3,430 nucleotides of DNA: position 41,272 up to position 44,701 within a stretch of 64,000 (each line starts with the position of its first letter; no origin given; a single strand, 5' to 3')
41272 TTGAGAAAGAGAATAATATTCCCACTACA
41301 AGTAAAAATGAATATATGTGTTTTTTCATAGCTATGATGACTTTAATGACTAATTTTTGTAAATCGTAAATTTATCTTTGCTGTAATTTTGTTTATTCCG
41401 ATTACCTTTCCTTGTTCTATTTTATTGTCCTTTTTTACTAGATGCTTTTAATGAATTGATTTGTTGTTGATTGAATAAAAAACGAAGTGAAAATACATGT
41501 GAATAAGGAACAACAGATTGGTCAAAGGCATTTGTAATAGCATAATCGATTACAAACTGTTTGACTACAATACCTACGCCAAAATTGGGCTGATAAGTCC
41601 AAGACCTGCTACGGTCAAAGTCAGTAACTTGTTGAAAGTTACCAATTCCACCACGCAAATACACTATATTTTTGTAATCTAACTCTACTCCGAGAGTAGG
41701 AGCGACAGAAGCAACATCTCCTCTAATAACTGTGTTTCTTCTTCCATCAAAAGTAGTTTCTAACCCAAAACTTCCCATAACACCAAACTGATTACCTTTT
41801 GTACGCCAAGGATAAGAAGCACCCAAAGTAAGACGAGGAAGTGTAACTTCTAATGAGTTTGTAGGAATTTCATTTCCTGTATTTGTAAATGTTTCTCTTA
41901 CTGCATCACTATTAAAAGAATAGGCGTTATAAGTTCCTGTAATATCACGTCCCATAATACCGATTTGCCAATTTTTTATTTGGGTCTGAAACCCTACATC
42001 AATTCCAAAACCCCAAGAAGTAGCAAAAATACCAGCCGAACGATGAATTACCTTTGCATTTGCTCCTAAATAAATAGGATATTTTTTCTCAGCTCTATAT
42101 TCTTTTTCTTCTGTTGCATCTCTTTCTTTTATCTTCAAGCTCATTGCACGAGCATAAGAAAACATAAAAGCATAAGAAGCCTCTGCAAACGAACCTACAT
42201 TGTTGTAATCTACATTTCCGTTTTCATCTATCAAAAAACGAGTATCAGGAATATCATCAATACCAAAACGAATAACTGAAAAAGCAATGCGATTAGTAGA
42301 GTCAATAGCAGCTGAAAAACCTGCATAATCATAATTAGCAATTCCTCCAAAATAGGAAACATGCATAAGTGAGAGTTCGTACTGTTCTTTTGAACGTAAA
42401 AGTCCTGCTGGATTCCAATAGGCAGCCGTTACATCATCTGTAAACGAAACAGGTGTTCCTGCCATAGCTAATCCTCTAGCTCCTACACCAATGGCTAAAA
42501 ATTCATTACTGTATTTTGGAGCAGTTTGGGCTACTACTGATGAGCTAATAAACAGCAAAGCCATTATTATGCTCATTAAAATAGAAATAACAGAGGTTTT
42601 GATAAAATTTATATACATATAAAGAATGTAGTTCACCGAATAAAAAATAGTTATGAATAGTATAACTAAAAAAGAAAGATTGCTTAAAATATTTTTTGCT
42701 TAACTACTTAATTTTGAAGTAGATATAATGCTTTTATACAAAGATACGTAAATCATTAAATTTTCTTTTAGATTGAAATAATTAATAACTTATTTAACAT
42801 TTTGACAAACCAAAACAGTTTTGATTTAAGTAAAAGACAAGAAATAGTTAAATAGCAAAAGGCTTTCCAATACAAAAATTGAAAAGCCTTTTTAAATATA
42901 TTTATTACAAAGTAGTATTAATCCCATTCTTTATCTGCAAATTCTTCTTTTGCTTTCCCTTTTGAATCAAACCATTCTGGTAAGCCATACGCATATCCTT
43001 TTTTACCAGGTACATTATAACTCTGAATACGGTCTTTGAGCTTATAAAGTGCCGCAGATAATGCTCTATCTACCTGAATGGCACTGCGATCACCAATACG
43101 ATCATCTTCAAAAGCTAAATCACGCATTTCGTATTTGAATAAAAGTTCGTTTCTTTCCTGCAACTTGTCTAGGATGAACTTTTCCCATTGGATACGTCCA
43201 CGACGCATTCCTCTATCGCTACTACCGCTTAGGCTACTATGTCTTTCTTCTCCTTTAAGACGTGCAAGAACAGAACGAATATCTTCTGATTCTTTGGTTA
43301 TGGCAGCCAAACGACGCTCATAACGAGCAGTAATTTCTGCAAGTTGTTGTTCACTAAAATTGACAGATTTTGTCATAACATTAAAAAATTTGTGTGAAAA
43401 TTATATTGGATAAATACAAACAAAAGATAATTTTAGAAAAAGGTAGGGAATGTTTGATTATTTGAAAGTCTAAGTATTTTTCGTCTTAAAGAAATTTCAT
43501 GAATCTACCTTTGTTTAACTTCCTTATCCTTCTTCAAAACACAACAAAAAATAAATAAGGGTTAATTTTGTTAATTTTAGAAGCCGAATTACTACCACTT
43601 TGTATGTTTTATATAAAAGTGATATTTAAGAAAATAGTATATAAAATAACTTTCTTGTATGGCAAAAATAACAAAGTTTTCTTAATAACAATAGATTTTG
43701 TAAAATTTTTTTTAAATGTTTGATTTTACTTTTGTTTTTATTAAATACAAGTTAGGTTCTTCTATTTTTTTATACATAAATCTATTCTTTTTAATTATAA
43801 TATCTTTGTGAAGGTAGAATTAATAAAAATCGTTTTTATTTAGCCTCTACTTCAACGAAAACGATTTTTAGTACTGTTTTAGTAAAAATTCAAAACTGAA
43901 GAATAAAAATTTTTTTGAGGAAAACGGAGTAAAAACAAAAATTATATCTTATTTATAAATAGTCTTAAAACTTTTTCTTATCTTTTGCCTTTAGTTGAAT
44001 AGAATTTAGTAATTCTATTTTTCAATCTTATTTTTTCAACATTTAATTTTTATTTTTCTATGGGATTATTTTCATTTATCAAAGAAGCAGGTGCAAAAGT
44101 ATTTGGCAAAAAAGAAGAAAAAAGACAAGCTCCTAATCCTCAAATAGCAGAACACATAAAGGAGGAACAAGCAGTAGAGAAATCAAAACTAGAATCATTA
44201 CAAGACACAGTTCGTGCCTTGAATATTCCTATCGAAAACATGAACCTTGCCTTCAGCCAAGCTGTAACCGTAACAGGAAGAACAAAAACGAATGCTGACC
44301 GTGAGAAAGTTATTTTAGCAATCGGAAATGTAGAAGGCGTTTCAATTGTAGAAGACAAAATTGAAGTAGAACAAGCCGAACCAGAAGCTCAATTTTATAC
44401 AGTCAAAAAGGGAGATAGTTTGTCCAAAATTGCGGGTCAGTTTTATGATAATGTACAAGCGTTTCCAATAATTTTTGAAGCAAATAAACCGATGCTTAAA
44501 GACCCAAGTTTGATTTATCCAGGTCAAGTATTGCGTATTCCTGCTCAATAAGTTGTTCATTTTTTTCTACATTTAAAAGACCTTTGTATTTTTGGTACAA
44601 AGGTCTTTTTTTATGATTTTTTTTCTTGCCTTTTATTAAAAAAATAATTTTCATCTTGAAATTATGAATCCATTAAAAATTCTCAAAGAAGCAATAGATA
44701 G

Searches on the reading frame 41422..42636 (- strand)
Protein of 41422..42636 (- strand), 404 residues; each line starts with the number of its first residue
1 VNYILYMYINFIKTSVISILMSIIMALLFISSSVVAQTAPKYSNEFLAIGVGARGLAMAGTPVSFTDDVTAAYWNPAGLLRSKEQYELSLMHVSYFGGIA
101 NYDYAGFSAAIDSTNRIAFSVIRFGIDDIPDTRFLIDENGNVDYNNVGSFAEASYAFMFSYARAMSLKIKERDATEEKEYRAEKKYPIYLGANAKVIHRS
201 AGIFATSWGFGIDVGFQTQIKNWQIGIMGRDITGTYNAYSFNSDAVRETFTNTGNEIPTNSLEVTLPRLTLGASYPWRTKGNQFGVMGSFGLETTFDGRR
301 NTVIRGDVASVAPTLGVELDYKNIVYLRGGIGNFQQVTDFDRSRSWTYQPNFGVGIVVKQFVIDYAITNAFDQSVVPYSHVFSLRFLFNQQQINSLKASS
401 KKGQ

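Call 17: search_protein_families(library=pfam, proteins=[window:41422-42636:-], max_evalue=0.001)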
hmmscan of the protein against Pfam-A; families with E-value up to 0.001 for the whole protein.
window:41422-42636:- (404 aa): 0 families

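Call 19: search_protein_families(library=ncbifam, proteins=[window:41422-42636:-], max_evalue=0.001)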
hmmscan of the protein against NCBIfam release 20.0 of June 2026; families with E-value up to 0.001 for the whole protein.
window:41422-42636:- (404 aa): 4 families
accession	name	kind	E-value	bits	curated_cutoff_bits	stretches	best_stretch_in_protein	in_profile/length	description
NF052325.1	PorVQ2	equivalog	1.2e-142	475.1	325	1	23-388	6-353/354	putative type IX sorting system protein PorV2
NF033709.1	PorV_fam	subfamily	5.5e-22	78.8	90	2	45-168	5-123/326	PorV/PorQ family protein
NF033711.1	T9SS_PorQ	equivalog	3.6e-15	55.9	220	1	22-241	5-196/335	type IX secretion system protein PorQ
NF033710.1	T9SS_OM_PorV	equivalog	8.7e-07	28.4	250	1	37-168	19-151/367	type IX secretion system outer membrane channel protein PorV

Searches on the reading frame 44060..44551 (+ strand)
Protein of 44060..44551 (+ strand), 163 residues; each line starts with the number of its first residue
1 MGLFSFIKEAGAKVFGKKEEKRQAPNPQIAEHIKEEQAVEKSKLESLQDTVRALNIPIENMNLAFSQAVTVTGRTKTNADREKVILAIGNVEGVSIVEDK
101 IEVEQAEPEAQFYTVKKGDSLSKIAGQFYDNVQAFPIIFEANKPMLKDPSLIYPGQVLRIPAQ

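Call 105: search_protein_families(library=ncbifam, proteins=[window:44060-44551:+], max_evalue=0.01)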
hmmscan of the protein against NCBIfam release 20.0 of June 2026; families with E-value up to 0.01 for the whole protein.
window:44060-44551:+ (163 aa): 9 families
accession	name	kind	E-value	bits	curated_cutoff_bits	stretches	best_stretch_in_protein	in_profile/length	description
NF008399.0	PRK11198.1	equivalog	6.6e-51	172.6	134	1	1-162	1-147/149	peptidoglycan-binding protein LysM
TIGR02899.1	spore_safA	subfamily_domain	3.7e-08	33.2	67.85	1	115-162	1-44/44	SafA/ExsA family spore coat assembly protein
NF033163.1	lipo_LipL71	equivalog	2.5e-07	30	600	1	92-162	386-460/471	lipoprotein LipL71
NF046106.1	ResusProRpf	equivalog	6.7e-06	25.9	180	1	90-161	185-256/258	resuscitation-promoting factor Rpf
NF010723.1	PRK14125.1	equivalog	9.4e-05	22.3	60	1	106-162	28-86/87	cell division suppressor protein YneA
NF052398.1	Agg_Promo_Fact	equivalog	0.00093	19.4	170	1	104-162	23-75/202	aggregation-promoting factor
NF007858.0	PRK10568.1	equivalog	0.0032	17.1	174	1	67-108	89-130/206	molecular chaperone OsmY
NF053825.1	PdgNdpepShyA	equivalog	0.0045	15.7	700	1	64-159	25-119/425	peptidoglycan DD-endopeptidase ShyA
NF004974.0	PRK06347.1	equivalog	0.0064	15.5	701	1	108-160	477-523/592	1,4-beta-N-acetylmuramoylhydrolase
